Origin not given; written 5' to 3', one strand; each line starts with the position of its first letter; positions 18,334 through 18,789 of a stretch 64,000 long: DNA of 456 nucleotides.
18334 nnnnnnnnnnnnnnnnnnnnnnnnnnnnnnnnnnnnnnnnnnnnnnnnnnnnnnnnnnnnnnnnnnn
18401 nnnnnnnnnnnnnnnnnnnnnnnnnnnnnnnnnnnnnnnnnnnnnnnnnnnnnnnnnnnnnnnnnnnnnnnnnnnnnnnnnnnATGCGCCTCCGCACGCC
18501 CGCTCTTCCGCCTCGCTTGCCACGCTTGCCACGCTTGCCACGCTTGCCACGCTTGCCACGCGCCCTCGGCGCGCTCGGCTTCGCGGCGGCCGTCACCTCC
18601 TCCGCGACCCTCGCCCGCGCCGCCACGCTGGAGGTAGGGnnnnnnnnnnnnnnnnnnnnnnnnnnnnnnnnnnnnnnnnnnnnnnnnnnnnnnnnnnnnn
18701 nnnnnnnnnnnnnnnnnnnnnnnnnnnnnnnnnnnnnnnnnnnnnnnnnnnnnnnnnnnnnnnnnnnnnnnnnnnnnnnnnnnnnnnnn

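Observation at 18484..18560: Perfect 9-bp x5 tandem repeat at the start of a surface beta-helix gene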

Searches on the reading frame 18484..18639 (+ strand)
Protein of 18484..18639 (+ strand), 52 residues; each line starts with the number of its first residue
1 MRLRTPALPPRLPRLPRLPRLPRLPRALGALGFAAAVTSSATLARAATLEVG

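Call 57: find_homologous_proteins(query=window:18484-18639:+, max_evalue=0.001)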
Query seq(52 aa): 4842 candidates shared short words with the query, none scored E <= 0.001.
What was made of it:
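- Tried and rejected: This is uninformative rather than negative (call 57).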
